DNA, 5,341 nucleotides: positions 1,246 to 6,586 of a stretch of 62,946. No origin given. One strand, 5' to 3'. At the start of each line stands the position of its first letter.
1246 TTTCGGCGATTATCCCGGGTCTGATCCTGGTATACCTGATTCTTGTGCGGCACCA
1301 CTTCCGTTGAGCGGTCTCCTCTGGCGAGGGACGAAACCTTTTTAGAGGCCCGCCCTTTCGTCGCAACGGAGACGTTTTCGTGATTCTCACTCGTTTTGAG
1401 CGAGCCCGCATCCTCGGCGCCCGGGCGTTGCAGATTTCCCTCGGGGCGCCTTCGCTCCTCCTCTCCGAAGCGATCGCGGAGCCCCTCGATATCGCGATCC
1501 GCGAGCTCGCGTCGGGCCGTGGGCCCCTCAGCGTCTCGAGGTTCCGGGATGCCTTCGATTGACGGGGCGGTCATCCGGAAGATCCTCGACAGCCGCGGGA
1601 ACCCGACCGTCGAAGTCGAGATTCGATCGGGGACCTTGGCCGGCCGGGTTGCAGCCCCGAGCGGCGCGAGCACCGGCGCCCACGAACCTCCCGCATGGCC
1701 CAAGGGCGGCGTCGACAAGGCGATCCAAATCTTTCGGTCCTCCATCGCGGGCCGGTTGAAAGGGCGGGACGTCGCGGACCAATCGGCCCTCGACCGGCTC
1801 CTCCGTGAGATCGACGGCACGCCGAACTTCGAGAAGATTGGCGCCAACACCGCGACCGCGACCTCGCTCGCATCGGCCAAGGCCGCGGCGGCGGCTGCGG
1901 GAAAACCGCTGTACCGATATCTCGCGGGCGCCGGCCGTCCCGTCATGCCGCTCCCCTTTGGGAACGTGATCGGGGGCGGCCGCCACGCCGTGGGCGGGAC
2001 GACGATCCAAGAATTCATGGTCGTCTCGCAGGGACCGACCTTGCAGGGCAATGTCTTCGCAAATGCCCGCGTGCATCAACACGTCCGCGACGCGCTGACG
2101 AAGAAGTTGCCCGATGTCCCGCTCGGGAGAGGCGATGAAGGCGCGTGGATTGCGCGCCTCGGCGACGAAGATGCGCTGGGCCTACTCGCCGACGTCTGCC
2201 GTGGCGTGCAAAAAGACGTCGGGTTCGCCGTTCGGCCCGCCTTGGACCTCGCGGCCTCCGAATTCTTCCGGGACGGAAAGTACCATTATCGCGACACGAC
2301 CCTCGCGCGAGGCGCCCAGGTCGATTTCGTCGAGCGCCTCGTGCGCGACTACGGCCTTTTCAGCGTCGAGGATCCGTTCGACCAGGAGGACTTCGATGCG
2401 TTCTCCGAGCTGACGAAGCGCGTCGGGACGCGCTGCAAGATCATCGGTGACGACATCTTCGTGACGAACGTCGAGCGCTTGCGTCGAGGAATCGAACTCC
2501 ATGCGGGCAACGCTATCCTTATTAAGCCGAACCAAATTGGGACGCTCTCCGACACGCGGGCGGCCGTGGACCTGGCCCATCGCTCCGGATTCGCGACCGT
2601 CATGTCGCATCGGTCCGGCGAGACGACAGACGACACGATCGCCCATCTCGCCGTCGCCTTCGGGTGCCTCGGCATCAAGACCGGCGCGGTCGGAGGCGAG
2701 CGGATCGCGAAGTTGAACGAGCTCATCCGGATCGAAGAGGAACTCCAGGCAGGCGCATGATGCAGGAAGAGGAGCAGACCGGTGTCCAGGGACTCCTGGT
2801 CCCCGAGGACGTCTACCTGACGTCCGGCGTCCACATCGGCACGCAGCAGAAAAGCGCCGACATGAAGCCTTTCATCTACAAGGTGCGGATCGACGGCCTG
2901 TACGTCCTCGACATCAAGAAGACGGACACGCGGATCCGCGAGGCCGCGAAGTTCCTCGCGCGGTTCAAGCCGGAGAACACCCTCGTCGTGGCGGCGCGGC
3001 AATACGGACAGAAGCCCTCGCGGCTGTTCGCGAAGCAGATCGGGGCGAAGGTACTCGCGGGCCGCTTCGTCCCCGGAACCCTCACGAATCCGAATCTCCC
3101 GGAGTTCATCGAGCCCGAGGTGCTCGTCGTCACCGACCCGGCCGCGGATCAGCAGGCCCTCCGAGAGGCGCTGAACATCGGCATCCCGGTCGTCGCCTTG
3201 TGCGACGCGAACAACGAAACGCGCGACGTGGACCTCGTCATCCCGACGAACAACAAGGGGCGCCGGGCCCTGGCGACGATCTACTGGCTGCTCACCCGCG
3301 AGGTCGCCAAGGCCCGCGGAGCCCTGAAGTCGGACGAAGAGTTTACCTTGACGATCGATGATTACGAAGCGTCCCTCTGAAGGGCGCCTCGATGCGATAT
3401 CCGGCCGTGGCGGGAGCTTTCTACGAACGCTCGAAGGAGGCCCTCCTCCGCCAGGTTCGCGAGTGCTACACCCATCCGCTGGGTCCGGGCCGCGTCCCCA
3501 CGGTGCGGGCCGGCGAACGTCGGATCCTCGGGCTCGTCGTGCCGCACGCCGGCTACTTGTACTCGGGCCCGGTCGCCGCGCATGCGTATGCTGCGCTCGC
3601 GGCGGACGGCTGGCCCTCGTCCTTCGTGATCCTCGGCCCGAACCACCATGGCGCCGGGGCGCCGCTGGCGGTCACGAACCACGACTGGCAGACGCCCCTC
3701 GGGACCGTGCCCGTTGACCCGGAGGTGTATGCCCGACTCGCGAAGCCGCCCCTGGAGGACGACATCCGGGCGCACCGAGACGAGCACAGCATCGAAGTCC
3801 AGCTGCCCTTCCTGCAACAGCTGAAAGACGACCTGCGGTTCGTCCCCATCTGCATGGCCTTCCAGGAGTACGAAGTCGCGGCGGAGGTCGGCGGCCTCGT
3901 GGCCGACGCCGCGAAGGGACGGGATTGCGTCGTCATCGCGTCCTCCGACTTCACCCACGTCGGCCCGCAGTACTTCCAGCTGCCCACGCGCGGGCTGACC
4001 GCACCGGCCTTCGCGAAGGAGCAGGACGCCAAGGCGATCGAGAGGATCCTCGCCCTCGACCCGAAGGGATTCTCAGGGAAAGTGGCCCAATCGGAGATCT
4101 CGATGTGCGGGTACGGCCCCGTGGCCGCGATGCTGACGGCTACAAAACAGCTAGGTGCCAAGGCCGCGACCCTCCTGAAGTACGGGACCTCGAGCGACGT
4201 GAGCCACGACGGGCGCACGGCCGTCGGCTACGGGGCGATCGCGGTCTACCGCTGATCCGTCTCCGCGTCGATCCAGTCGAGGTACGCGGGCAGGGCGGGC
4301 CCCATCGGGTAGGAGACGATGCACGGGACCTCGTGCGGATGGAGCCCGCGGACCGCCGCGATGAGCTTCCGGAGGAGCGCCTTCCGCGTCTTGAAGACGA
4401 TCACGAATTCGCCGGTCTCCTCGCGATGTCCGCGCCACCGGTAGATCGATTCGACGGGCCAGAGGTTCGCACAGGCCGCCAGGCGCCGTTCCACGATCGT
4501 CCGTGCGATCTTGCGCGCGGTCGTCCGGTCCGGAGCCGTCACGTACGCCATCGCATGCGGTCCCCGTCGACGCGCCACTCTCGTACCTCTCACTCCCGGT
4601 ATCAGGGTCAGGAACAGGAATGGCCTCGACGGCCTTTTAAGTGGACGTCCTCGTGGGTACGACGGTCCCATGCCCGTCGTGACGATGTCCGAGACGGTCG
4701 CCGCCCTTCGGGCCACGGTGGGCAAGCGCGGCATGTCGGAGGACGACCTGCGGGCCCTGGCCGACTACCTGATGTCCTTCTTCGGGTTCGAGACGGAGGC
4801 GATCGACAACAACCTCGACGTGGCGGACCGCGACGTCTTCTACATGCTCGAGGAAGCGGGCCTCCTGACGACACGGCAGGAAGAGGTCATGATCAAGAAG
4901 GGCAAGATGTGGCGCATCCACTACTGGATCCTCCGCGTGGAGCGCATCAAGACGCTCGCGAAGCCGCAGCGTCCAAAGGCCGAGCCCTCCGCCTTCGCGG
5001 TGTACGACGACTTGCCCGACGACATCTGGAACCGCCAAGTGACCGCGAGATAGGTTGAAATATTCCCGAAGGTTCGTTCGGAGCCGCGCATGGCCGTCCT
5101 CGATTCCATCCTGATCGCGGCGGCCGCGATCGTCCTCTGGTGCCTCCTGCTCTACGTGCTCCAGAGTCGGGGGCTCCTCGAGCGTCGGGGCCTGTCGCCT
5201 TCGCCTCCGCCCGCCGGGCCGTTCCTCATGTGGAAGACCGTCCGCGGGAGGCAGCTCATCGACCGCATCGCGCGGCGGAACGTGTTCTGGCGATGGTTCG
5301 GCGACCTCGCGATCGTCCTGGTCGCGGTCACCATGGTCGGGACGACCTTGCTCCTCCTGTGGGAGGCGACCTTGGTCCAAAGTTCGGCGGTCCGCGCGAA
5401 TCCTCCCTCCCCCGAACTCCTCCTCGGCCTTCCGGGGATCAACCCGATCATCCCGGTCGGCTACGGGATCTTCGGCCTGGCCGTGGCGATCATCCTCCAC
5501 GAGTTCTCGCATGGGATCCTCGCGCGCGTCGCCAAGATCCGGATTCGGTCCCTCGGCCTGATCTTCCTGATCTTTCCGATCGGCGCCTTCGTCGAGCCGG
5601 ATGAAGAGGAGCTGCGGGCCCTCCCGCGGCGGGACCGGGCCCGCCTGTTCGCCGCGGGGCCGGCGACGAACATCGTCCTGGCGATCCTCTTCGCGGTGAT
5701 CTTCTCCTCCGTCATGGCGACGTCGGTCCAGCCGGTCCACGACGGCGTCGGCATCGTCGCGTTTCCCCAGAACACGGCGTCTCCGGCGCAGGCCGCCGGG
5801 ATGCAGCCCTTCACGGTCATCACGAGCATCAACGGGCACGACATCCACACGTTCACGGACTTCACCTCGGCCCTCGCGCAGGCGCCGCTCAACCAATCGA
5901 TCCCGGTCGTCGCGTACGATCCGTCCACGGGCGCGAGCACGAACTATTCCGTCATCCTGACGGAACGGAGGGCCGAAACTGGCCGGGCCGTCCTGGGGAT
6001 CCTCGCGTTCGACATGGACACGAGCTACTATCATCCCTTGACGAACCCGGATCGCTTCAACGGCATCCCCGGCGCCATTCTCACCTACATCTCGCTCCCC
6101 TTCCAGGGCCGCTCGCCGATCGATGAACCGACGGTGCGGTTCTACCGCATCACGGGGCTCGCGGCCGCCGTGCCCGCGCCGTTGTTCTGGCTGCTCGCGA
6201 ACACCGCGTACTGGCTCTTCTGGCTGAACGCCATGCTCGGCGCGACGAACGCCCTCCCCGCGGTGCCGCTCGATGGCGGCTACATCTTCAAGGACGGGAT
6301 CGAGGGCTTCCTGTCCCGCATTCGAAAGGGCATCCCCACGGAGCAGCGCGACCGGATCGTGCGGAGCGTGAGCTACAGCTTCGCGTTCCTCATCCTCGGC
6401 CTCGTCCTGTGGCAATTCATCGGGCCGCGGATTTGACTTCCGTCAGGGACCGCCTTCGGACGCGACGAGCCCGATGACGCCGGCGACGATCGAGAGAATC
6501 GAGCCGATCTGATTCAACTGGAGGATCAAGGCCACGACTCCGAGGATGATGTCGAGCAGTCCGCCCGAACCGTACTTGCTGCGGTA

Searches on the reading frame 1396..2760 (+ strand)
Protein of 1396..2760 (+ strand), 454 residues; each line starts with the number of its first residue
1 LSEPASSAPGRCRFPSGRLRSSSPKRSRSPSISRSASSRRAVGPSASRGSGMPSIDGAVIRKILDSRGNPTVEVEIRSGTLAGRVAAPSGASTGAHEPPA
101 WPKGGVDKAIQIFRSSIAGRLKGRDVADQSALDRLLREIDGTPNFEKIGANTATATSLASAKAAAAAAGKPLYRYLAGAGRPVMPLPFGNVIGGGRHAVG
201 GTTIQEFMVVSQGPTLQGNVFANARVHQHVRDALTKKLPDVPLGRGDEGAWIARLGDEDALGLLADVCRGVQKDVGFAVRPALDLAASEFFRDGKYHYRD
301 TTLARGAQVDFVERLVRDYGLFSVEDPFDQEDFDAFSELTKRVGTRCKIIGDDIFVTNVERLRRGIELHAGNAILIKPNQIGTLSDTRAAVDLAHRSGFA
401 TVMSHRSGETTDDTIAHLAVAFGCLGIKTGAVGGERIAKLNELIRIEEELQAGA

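Call 81: search_protein_families(library=pfam, proteins=[window:1396-2760:+], max_evalue=0.0001)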
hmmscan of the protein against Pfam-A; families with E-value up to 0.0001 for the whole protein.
window:1396-2760:+ (454 aa): 3 families
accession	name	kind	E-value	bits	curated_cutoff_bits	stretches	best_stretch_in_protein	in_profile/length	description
PF00113.28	Enolase_C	-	5.1e-69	233.2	21.5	1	183-452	3-283/296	Enolase, C-terminal TIM barrel domain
PF03952.21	Enolase_N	-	8.2e-36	123.5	35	1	59-176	5-131/131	Enolase, N-terminal domain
PF13378.12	MR_MLE_C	-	1.7e-08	34.9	29.4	1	307-423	59-172/219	Enolase C-terminal domain-like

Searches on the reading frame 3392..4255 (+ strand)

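Call 80: search_protein_families(library=pfam, proteins=[window:3392-4255:+], max_evalue=0.0001)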
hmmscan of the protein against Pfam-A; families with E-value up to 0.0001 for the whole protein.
window:3392-4255:+ (287 aa): 1 family
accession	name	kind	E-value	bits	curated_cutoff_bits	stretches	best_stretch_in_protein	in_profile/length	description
PF01875.22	Memo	-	9.7e-76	254.9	27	1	4-283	2-268/269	Memo-like protein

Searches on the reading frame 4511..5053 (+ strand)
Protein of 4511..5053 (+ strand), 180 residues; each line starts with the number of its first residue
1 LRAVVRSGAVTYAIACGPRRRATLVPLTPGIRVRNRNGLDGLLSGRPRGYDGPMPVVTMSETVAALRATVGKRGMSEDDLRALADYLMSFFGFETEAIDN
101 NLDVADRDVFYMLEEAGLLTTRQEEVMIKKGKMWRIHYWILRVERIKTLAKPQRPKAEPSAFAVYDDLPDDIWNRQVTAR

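Call 81: search_protein_families(library=pfam, proteins=[window:4511-5053:+], max_evalue=0.0001)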
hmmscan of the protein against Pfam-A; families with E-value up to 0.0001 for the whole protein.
window:4511-5053:+ (180 aa): 1 family
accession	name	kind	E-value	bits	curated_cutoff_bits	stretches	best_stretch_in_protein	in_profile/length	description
PF19479.4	DUF6015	-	8.4e-17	62.3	27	1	57-144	3-89/140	Family of unknown function (DUF6015)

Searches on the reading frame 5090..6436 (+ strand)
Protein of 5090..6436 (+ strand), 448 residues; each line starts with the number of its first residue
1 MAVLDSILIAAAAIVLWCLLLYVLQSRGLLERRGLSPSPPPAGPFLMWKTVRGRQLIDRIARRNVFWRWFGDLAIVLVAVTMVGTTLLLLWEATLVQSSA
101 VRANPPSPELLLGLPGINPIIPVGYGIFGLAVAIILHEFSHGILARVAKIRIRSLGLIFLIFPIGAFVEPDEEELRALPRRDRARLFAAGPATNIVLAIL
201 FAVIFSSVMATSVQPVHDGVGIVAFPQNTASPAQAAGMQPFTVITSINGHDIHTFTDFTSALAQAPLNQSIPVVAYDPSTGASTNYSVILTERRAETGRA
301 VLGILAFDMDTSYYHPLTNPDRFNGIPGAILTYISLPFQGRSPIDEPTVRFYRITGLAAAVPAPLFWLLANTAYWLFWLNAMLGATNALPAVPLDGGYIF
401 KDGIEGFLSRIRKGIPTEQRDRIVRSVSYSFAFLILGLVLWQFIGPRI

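Call 81: search_protein_families(library=pfam, proteins=[window:5090-6436:+], max_evalue=0.0001)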
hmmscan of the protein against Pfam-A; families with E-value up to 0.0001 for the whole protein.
window:5090-6436:+ (448 aa): 1 family
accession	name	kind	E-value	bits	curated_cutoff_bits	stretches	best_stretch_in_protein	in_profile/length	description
PF02163.28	Peptidase_M50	-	2e-27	96.4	27.2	1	125-433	1-219/221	Peptidase family M50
